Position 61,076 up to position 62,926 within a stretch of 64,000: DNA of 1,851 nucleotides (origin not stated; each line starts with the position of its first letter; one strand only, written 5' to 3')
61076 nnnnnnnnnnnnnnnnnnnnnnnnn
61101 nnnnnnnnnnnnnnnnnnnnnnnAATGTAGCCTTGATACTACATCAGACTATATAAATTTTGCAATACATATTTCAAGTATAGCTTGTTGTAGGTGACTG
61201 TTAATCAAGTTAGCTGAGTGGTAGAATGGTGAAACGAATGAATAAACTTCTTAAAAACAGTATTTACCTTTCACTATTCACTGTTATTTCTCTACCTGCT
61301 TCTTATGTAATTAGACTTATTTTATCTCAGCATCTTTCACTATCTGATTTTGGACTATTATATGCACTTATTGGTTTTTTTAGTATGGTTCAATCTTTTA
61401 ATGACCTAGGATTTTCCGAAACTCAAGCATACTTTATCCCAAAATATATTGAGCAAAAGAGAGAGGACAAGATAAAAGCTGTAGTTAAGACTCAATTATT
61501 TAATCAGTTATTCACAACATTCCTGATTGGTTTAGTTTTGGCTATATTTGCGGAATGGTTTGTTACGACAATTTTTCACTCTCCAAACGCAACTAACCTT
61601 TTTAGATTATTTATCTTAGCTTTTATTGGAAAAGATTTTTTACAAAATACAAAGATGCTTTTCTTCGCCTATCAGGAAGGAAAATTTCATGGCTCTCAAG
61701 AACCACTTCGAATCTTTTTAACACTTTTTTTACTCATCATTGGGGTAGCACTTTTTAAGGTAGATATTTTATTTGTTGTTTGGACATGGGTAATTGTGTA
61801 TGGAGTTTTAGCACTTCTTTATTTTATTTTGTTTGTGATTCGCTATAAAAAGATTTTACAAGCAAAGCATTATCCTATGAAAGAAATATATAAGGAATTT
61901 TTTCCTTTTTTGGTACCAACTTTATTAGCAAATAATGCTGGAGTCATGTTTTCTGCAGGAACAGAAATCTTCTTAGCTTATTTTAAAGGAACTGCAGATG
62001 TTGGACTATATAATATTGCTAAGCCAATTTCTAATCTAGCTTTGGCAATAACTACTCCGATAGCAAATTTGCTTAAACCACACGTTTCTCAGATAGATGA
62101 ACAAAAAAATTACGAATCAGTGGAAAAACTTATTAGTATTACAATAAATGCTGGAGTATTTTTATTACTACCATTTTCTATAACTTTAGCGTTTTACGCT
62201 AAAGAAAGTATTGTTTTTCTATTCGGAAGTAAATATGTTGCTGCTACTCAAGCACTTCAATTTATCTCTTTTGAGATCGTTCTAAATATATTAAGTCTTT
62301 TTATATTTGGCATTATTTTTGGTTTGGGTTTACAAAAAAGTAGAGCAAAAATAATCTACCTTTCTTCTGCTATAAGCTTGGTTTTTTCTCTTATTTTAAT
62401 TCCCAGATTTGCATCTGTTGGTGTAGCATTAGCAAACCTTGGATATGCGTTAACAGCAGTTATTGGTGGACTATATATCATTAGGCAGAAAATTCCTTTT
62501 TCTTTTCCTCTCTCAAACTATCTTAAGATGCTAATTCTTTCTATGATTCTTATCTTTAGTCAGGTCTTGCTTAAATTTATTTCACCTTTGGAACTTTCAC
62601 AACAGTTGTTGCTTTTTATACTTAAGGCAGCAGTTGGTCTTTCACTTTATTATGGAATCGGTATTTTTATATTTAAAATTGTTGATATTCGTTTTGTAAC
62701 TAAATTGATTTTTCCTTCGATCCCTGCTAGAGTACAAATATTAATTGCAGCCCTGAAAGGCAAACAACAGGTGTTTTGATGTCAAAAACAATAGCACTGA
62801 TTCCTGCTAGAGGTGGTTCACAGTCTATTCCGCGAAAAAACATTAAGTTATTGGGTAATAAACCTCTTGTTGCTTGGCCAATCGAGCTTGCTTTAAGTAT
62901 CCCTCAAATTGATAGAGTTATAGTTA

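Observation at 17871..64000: A 46-kb glycoconjugate locus with an unusual concentration of GT-C-fold membrane glycosyltransferases and both Wzx/Wzy-type and ABC-type export machinery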

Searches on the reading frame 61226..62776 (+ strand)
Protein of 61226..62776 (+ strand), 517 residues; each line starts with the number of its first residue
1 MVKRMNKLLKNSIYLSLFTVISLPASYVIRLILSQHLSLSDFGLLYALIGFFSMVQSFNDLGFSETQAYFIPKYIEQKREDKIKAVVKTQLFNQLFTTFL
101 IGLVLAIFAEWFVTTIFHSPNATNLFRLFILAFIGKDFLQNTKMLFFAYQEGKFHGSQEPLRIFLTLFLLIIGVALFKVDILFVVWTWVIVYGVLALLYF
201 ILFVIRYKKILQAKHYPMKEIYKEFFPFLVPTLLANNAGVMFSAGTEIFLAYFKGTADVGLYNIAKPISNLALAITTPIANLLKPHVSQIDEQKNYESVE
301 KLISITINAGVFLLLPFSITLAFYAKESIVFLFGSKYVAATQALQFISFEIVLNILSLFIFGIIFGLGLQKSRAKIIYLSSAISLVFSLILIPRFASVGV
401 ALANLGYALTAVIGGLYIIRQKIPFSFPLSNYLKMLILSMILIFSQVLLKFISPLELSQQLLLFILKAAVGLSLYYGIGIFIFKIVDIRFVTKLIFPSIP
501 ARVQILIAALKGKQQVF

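Call 6: search_protein_families(library=pfam, proteins=[window:61226-62776:+], max_evalue=0.01)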
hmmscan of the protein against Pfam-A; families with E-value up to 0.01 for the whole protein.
window:61226-62776:+ (517 aa): 3 families
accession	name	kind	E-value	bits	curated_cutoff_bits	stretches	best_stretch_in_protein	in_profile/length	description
PF01943.22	Polysacc_synt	-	1.8e-16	60.9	28.2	1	8-289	1-272/274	Polysaccharide biosynthesis protein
PF13440.11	Polysacc_synt_3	-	1.7e-15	57.5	23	1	33-340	2-291/293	Polysaccharide biosynthesis protein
PF03023.19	MurJ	-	6.1e-06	25.6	27.4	1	171-449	142-427/451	Lipid II flippase MurJ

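Call 80: find_encoding_contigs(protein=window:61226-62776:+, flank=10000, max_places=2)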
Protein window:61226-62776:+ (517 aa): 2 contigs read that carry it; 1 place shown.
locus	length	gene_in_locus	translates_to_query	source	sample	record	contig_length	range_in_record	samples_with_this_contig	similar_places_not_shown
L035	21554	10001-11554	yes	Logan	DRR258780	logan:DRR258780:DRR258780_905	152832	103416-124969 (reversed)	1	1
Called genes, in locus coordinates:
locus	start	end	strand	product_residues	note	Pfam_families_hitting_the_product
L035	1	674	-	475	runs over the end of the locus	PF00535:Glycos_transf_2, PF13641:Glyco_tranf_2_3 (weak), PF13632:Glyco_trans_2_3 (faint)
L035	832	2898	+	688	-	-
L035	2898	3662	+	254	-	PF01061:ABC2_membrane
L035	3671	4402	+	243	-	PF02463:SMC_N (faint), PF00005:ABC_tran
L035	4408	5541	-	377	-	-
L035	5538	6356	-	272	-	PF00977:His_biosynth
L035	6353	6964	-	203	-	PF00117:GATase, PF01174:SNO (faint), PF07722:Peptidase_C26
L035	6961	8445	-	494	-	PF05159:Capsule_synth (weak)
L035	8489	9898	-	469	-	PF01073:3Beta_HSD, PF01370:Epimerase, PF02719:Polysacc_synt_2, PF04321:RmlD_sub_bind, PF05368:NmrA, PF16363:GDP_Man_Dehyd, PF13460:NAD_binding_10 (weak), PF07993:NAD_binding_4 (weak), +1 more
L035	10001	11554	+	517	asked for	PF01943:Polysacc_synt, PF13440:Polysacc_synt_3, PF03023:MurJ (faint)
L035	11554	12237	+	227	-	PF02348:CTP_transf_3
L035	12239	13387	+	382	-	PF01041:DegT_DnrJ_EryC1, PF00155:Aminotran_1_2, PF00266:Aminotran_5 (faint), PF01212:Beta_elim_lyase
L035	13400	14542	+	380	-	PF03102:NeuB, PF08666:SAF (faint)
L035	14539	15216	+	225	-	PF00535:Glycos_transf_2, PF10111:Glyco_tranf_2_2 (weak), PF13641:Glyco_tranf_2_3 (weak)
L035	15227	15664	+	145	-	PF13302:Acetyltransf_3, PF00583:Acetyltransf_1 (weak)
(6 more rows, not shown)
